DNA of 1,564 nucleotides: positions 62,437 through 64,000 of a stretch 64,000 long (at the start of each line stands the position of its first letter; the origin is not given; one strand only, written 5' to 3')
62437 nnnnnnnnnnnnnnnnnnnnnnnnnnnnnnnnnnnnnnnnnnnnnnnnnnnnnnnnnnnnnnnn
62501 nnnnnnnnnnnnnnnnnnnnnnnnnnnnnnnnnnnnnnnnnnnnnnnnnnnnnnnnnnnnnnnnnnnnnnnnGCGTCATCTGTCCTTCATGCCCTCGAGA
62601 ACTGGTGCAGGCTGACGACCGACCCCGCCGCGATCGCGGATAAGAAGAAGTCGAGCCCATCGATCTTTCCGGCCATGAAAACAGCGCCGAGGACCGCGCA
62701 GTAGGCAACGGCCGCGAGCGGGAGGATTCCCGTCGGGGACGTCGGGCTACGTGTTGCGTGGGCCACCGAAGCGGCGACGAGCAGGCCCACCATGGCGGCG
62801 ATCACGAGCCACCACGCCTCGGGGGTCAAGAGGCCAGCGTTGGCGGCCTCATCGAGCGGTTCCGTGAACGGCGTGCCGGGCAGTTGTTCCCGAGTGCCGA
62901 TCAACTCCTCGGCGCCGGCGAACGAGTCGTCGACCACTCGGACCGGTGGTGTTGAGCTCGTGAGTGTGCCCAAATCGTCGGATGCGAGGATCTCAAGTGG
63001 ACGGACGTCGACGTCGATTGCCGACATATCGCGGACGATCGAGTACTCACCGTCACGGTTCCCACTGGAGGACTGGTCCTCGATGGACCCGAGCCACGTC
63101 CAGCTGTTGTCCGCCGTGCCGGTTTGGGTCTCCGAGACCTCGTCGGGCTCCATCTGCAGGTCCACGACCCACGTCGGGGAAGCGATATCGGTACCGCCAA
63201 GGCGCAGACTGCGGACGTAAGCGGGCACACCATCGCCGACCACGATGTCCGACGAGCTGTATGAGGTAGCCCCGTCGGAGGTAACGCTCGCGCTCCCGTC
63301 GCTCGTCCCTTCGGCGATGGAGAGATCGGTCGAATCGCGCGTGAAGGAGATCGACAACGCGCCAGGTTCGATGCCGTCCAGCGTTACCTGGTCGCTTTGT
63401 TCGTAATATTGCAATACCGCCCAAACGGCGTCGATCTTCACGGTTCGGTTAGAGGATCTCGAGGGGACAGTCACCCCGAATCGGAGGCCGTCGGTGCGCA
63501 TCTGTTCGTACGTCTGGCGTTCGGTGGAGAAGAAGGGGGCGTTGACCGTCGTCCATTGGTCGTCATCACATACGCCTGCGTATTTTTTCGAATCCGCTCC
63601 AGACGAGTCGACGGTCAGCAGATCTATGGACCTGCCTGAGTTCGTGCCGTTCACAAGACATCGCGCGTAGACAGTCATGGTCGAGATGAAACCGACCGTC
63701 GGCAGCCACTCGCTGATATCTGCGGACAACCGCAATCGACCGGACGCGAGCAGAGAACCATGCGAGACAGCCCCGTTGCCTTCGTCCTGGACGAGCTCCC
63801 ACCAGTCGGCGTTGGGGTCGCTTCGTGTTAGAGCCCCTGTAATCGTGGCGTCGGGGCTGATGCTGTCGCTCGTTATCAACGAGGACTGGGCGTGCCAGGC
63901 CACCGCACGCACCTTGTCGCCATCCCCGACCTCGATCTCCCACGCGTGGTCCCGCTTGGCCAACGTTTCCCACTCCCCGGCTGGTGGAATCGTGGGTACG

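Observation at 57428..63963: Minus-strand membrane operon around a giant acidic repeat protein with 11 perfect in-frame 24-bp tandem repeats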

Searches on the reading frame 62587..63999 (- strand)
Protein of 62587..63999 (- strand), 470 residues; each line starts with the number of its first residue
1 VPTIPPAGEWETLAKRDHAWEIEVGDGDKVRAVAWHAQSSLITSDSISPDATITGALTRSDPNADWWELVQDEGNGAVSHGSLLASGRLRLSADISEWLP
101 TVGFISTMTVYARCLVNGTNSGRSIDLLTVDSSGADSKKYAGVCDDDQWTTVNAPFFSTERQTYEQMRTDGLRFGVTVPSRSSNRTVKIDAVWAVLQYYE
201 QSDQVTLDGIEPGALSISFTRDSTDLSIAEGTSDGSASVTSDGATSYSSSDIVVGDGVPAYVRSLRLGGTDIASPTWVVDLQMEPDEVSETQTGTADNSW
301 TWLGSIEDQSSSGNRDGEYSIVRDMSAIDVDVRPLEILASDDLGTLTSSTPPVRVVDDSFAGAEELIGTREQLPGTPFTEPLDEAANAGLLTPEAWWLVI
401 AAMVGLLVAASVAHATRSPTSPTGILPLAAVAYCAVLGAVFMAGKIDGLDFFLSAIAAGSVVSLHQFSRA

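Call 6: search_protein_families(library=pfam, proteins=[window:62587-63963:-], max_evalue=0.1)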
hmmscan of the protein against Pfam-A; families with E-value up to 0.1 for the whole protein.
window:62587-63963:- (458 aa): 0 families

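Call 7: search_protein_families(library=phrogs, proteins=[window:62587-63963:-], max_evalue=0.1)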
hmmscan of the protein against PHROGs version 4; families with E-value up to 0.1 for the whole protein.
window:62587-63963:- (458 aa): 0 families

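Call 10: find_encoding_contigs(protein=window:62587-63963:-, flank=10000, max_places=6)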
Protein window:62587-63963:- (458 aa): no gene with exactly this product is on record in the collection.

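Call 80: search_protein_families(library=ncbifam, proteins=[window:62587-63999:-], max_evalue=0.01)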
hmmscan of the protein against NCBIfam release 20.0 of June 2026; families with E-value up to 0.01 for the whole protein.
window:62587-63999:- (470 aa): 0 families
